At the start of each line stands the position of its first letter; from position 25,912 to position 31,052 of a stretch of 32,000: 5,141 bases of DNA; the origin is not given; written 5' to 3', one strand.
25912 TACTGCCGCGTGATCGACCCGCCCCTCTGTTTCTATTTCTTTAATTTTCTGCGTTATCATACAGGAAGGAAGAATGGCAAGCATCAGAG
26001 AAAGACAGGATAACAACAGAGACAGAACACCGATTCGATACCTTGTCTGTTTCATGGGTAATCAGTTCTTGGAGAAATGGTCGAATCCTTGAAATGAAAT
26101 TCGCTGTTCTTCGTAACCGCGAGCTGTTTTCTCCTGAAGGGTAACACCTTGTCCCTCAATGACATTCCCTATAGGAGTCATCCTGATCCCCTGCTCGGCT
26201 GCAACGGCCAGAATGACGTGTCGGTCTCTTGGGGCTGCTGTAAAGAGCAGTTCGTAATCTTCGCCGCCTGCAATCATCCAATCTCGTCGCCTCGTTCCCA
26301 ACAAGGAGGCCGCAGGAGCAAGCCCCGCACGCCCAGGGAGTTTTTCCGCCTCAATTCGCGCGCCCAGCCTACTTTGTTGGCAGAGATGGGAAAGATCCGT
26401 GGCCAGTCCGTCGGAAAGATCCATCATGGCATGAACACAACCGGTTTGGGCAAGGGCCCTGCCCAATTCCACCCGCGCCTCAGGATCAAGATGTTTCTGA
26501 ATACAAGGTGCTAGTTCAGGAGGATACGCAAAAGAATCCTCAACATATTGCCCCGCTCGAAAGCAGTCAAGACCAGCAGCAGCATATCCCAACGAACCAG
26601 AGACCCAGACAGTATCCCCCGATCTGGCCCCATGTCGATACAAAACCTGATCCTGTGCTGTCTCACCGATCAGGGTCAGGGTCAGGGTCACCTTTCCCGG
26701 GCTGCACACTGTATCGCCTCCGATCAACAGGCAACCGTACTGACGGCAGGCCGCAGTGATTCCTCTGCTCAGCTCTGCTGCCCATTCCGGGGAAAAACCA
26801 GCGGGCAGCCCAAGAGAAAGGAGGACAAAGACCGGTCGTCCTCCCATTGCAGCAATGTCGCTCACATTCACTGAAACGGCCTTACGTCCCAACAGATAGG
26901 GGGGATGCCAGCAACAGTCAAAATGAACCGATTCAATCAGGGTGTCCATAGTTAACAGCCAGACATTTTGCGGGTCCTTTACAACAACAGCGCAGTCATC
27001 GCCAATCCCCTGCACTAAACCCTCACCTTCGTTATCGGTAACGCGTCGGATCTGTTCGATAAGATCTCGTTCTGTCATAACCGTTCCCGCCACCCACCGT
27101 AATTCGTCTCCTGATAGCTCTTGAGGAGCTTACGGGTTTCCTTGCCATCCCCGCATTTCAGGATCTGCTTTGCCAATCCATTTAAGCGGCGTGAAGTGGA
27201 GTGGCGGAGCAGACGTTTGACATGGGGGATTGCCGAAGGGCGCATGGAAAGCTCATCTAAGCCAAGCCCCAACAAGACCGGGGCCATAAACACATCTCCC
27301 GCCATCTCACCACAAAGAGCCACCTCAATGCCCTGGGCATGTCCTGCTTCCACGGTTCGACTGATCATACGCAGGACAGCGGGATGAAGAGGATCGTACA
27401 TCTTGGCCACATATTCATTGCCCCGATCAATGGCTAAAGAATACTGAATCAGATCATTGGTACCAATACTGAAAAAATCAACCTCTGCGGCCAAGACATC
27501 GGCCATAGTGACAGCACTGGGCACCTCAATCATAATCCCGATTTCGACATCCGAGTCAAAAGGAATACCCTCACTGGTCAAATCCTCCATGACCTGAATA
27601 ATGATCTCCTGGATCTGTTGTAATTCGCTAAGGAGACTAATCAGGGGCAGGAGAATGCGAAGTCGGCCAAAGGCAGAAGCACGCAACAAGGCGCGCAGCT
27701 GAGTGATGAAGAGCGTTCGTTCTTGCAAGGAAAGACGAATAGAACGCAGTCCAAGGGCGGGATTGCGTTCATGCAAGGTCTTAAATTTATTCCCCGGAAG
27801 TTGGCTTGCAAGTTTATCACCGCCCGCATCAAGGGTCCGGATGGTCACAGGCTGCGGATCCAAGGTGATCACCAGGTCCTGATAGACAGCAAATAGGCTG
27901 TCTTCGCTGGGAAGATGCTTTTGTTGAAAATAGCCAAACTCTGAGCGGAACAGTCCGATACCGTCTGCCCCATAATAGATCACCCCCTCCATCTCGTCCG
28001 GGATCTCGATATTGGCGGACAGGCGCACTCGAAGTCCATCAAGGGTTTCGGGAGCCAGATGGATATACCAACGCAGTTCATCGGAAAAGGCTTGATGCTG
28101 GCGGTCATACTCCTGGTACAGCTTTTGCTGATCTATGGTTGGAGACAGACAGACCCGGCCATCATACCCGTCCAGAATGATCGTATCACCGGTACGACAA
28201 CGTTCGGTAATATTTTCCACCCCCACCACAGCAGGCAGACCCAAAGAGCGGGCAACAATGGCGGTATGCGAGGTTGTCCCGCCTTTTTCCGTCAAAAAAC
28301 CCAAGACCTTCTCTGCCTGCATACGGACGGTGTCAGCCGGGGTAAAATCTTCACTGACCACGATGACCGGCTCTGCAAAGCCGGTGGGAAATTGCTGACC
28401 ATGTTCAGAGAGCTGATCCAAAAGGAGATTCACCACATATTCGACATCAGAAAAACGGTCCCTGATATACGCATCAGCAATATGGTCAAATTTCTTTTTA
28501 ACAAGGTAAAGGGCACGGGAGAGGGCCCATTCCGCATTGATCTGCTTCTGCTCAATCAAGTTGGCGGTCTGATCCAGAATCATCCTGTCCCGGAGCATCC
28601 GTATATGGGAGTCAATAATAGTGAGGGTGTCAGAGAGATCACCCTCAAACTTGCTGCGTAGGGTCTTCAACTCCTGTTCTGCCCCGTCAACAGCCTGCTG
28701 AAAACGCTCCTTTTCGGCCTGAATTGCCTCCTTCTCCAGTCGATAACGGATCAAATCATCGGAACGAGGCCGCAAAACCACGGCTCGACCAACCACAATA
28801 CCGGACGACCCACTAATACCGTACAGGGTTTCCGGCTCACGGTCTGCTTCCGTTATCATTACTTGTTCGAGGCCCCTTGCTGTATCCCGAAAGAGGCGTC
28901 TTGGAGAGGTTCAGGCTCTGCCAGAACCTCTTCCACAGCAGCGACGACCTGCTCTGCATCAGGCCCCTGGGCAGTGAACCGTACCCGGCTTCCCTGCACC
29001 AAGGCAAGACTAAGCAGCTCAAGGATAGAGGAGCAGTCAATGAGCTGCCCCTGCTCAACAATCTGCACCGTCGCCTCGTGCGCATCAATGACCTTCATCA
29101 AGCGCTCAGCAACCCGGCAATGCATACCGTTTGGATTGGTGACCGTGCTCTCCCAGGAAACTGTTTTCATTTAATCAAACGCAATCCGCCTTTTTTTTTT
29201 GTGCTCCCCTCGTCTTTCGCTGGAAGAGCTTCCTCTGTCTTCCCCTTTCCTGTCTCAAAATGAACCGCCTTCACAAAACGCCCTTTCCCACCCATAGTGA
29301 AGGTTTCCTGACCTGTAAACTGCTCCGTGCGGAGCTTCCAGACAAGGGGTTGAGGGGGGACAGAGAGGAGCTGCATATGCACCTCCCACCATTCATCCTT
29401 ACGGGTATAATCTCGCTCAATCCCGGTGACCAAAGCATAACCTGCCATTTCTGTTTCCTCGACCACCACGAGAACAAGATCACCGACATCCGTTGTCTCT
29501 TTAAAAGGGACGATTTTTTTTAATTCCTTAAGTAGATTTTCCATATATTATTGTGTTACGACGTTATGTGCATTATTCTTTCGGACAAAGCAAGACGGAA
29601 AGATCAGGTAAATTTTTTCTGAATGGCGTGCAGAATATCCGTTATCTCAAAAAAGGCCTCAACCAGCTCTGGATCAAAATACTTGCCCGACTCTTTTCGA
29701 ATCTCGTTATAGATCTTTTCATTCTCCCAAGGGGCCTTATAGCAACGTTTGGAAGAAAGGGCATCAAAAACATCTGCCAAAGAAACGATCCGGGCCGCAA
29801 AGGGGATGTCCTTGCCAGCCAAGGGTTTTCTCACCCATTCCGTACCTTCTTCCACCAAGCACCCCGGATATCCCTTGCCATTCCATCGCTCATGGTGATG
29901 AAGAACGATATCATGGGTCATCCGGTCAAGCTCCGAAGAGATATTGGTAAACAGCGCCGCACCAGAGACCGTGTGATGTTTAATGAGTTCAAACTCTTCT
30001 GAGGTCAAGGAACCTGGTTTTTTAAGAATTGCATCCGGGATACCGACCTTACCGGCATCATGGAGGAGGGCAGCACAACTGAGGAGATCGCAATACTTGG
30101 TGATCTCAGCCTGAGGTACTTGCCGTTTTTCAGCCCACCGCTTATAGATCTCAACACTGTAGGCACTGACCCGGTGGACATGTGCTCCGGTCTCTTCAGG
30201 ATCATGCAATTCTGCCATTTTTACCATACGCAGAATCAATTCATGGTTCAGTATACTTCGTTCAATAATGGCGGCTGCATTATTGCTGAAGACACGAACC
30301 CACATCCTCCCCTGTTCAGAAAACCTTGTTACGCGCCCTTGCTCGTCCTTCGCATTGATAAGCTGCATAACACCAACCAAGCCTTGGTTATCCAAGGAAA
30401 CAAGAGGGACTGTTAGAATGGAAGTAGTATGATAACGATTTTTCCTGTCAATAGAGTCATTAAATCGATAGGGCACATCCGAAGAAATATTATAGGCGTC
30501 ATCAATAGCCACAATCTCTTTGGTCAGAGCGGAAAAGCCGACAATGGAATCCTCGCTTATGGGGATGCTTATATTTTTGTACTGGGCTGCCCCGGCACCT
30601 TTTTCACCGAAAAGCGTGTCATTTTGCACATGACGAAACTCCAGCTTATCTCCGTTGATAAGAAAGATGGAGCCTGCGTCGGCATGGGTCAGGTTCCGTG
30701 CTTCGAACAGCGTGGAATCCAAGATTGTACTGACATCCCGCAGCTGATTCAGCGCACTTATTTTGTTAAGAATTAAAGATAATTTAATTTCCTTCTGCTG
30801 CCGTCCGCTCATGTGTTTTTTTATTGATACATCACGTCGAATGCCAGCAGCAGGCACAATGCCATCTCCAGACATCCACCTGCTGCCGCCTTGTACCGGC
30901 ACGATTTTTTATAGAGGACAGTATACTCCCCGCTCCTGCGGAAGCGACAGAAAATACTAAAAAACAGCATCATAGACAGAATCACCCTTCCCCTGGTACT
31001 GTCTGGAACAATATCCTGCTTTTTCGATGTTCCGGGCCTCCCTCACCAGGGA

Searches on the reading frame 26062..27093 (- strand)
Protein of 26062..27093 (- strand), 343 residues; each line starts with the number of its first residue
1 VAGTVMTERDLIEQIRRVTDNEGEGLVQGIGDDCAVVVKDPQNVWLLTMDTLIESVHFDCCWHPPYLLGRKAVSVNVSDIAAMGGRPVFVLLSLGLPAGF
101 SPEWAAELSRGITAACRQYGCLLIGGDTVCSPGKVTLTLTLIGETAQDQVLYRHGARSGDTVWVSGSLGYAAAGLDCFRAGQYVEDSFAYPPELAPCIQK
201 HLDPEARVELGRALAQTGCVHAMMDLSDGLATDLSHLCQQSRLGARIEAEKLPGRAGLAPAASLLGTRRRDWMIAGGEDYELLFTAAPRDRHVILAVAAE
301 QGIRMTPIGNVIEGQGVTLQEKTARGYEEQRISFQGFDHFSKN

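Call 69: search_protein_families(library=pfam, proteins=[window:26062-27093:-], max_evalue=0.00001)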
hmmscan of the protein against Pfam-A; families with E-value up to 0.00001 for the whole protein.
window:26062-27093:- (343 aa): 2 families
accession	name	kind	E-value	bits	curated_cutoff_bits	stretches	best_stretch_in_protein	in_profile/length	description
PF00586.29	AIRS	-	1.8e-30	106.1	24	1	31-144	1-111/112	AIR synthase related protein, N-terminal domain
PF02769.27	AIRS_C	-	3.3e-13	50.5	23.1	1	158-320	2-154/156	AIR synthase related protein, C-terminal domain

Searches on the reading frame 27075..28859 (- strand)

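Call 69: search_protein_families(library=pfam, proteins=[window:27075-28859:-], max_evalue=0.00001)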
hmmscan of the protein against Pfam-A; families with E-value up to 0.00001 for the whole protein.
window:27075-28859:- (594 aa): 3 families
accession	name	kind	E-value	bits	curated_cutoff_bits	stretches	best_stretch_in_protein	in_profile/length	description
PF02896.24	PEP-utilizers_C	-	8.3e-104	347.3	22.8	1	270-554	12-291/293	PEP-utilising enzyme, PEP-binding domain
PF00391.29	PEP-utilizers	-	2.7e-26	91.4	23.1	1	162-234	2-72/72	PEP-utilising enzyme, mobile domain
PF05524.18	PEP-utilisers_N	-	7.3e-26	91.1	24.4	1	14-135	2-121/121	PEP-utilising enzyme, N-terminal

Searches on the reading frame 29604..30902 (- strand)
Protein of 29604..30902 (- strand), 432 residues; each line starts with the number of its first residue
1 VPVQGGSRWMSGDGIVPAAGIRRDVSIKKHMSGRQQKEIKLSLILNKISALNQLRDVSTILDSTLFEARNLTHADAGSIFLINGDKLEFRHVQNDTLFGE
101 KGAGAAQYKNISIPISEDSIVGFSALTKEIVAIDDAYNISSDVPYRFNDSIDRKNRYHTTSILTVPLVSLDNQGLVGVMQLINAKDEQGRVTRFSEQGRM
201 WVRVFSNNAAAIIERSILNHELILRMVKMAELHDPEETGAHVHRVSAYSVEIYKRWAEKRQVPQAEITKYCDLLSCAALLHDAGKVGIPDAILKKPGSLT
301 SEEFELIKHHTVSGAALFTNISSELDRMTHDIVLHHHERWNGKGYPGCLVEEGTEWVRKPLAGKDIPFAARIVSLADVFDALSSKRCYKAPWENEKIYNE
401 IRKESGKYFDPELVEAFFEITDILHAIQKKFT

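Call 69: search_protein_families(library=pfam, proteins=[window:29604-30902:-], max_evalue=0.00001)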
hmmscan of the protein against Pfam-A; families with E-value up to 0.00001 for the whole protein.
window:29604-30902:- (432 aa): 3 families
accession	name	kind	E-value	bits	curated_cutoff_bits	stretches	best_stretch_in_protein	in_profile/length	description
PF13487.12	HD_5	-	5.1e-24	85.4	27.2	1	273-413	41-170/170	HD domain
PF01966.28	HD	-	3.5e-16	60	22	1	241-381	4-115/116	HD domain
PF01590.32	GAF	-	4.2e-11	43.9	22.4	1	56-212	1-132/133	GAF domain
